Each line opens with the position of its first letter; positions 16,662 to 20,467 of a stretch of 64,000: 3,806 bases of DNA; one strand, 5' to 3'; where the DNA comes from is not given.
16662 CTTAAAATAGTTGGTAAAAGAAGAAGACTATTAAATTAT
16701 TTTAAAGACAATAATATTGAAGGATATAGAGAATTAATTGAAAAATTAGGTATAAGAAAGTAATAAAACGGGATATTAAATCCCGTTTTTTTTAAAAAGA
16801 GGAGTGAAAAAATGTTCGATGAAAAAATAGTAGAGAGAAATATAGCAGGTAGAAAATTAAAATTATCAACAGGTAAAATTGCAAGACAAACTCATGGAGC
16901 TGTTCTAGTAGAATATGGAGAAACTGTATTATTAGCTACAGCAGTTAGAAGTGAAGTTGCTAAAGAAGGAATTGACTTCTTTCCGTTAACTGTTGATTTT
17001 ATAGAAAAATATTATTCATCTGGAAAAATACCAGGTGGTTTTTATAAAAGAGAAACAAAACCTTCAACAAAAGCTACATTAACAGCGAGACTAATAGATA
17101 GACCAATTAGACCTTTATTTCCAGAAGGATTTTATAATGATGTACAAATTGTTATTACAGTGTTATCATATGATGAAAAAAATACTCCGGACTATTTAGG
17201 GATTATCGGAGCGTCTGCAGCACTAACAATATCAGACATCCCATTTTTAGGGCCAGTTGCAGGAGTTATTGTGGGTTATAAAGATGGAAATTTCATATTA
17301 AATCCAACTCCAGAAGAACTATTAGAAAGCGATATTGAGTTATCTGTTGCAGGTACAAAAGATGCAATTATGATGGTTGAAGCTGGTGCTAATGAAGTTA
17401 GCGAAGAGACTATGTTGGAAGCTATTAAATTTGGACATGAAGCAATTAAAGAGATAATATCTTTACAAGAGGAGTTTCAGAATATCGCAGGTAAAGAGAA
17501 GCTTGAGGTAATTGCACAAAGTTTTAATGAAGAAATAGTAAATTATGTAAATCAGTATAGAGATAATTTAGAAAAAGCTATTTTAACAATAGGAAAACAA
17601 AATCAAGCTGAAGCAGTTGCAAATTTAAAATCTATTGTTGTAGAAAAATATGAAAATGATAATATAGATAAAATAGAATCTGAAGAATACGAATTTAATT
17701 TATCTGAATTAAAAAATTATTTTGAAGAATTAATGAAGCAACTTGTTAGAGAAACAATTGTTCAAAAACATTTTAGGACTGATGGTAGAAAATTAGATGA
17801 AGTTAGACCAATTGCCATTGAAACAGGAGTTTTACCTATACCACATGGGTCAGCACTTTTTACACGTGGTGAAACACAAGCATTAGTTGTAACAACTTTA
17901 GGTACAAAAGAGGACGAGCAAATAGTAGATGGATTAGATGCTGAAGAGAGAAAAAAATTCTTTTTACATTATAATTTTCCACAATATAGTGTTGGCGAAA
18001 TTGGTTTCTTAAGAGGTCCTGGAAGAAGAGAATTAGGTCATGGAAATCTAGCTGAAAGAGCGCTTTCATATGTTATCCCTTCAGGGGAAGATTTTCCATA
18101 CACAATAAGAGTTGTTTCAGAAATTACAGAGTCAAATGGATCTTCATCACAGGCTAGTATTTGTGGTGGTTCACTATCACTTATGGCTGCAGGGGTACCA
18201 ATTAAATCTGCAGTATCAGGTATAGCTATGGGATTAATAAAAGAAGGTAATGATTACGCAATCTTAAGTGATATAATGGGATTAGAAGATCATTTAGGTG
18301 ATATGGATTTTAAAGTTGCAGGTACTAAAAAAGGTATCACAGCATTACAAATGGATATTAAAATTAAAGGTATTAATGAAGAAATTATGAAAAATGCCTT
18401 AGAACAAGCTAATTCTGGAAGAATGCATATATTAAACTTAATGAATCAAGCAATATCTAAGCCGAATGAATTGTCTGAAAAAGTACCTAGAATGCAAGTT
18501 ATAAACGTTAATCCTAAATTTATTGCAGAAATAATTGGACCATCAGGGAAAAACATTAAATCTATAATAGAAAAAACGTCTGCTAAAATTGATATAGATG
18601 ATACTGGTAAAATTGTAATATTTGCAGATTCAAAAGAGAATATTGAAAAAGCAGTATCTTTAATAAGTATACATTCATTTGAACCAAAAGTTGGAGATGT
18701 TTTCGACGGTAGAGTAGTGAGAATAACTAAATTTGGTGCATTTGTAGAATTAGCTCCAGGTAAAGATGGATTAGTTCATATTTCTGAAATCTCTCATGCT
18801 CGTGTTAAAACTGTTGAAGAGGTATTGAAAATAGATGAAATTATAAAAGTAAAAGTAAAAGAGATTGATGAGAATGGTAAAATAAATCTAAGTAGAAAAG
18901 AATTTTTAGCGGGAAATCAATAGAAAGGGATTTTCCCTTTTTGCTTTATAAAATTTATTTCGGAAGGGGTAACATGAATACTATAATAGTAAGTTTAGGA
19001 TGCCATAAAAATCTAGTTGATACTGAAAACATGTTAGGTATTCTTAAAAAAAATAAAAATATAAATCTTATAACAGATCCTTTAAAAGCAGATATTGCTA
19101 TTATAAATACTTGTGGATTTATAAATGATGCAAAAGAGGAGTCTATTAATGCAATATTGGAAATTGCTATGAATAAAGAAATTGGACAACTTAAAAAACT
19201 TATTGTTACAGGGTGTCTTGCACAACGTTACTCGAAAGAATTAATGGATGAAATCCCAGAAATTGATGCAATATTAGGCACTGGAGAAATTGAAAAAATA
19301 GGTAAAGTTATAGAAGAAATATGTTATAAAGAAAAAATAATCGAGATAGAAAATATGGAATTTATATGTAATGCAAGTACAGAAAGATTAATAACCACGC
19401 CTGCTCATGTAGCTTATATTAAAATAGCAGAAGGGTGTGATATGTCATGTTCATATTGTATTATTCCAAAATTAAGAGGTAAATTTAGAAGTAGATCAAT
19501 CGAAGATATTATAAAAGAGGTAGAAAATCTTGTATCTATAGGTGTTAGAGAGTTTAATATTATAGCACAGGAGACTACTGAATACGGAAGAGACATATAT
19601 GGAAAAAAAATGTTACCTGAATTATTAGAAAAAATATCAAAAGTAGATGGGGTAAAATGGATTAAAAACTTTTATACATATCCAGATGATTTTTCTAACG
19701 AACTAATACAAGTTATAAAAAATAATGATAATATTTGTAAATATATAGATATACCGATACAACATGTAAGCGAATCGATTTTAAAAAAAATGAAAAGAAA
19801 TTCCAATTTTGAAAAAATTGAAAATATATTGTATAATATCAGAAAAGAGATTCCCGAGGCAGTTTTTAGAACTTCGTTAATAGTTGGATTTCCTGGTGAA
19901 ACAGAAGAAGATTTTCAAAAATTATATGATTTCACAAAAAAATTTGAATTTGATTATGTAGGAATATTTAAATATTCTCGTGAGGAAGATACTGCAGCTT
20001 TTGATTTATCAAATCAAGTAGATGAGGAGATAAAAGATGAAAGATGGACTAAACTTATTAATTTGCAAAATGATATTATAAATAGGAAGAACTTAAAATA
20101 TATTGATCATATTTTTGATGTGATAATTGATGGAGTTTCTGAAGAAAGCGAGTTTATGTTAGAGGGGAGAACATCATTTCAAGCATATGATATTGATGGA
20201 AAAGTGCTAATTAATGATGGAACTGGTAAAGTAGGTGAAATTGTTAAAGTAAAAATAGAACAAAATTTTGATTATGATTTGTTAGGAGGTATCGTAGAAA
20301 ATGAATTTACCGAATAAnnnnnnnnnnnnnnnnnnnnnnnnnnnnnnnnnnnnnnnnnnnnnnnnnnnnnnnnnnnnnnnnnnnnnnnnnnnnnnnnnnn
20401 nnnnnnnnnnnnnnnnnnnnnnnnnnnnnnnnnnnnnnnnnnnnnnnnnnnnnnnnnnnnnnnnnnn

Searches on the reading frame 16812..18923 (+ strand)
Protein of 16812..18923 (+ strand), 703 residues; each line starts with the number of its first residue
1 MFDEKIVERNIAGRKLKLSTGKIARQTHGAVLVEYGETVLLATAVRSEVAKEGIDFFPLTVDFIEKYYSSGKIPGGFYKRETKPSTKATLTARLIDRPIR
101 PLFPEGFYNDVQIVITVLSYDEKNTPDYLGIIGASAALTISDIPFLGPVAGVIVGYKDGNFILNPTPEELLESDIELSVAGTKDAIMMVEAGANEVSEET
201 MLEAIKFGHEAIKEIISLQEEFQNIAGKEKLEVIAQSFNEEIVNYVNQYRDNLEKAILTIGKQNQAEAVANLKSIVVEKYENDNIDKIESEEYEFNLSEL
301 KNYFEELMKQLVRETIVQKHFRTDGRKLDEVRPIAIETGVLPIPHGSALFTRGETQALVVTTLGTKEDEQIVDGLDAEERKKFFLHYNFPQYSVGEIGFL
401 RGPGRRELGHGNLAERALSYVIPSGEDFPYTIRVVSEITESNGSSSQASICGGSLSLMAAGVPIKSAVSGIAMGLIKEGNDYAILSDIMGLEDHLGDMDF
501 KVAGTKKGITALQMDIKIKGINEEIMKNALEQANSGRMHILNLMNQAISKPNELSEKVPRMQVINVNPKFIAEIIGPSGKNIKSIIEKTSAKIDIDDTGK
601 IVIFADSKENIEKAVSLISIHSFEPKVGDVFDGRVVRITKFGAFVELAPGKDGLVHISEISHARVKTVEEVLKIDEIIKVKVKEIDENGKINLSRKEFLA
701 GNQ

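Call 18: search_protein_families(library=pfam, proteins=[window:16812-18923:+], max_evalue=0.00001)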
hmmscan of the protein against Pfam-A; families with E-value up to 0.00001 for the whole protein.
window:16812-18923:+ (703 aa): 5 families
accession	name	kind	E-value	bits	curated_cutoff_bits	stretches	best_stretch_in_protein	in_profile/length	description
PF01138.27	RNase_PH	-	2.9e-55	186.6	25.5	2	13-144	2-130/130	3' exoribonuclease family, domain 1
PF03725.20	RNase_PH_C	-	2.2e-25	88.8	20.8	2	147-211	1-67/67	3' exoribonuclease family, domain 2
PF00575.29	S1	-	1.8e-19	70.3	22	1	624-696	1-74/74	S1 RNA binding domain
PF00013.35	KH_1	-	9.5e-11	41.7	21.5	1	563-618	3-64/66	KH domain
PF03726.19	PNPase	-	5.3e-10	40.1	24.6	1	250-327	11-81/81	Polyribonucleotide nucleotidyltransferase, RNA binding domain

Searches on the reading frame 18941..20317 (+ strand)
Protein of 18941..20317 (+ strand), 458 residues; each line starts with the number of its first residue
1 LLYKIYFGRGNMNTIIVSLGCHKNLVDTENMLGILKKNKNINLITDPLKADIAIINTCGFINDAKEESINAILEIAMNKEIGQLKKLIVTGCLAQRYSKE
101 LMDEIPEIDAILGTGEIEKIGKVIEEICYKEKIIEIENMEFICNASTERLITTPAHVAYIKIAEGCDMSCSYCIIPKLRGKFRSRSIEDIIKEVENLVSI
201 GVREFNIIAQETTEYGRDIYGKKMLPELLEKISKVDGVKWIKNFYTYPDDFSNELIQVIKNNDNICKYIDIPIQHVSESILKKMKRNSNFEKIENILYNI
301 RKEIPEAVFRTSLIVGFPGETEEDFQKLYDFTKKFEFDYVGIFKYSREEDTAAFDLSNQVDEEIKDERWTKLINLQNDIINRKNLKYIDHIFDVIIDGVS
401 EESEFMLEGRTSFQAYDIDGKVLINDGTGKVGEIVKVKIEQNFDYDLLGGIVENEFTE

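Call 18: search_protein_families(library=pfam, proteins=[window:18941-20317:+], max_evalue=0.00001)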
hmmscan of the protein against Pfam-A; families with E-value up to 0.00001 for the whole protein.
window:18941-20317:+ (458 aa): 3 families
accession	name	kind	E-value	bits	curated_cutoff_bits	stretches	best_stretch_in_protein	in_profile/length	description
PF04055.27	Radical_SAM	-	6.7e-26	91.9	29.5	1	161-331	2-165/166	Radical SAM superfamily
PF00919.26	UPF0004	-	2.8e-25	88.6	27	1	15-113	3-98/98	Uncharacterized protein family UPF0004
PF18693.7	TRAM_2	-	1.9e-13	50.8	27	1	391-452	4-63/63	TRAM domain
